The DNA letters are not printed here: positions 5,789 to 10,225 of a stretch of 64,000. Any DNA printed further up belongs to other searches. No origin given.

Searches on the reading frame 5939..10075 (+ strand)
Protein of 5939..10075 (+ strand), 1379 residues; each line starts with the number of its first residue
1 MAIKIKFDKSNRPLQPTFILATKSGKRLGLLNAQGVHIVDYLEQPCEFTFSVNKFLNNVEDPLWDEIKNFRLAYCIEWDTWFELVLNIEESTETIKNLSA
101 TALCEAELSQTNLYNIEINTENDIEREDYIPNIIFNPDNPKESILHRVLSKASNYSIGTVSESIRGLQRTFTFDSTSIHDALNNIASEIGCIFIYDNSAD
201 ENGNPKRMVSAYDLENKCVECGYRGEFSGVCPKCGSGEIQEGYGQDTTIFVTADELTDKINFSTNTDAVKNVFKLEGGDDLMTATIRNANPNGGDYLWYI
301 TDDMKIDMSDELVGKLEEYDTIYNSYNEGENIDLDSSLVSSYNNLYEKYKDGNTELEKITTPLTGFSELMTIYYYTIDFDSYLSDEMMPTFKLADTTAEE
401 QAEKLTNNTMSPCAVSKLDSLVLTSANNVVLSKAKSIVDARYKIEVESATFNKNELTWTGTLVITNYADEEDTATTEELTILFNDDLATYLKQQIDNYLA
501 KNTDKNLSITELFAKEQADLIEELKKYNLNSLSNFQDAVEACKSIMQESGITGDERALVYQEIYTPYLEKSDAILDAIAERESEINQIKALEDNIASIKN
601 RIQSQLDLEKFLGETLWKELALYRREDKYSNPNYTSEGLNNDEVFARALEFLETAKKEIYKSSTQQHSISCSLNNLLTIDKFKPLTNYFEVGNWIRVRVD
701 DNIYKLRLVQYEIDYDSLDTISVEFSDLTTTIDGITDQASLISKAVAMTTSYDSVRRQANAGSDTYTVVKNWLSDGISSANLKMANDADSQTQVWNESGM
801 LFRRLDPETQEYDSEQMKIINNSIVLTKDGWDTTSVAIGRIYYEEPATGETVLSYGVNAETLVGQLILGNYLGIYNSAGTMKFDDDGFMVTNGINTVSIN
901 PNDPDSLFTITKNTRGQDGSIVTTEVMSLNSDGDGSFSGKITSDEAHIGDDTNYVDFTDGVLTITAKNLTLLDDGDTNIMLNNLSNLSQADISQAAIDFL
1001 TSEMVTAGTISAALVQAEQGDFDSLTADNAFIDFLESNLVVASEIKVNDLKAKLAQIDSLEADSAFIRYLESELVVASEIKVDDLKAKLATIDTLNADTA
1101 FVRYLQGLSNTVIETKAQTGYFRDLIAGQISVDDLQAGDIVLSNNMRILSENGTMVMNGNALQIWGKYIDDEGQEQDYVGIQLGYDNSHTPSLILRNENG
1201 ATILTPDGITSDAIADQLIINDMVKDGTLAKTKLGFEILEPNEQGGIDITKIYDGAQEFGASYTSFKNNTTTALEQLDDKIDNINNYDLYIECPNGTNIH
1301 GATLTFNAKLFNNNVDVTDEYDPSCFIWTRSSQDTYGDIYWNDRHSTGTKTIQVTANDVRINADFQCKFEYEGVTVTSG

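Call 42: search_protein_families(library=phrogs, proteins=[window:5939-10075:+], max_evalue=0.00001)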
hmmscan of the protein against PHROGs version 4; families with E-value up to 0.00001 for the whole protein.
window:5939-10075:+ (1379 aa): 2 families
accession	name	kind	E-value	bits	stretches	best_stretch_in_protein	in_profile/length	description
phrog_26822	-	unknown function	4.8e-09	36.3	1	1281-1370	424-516/530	-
phrog_6211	-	tail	1.1e-08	34.5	1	261-893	218-656/1168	minor tail protein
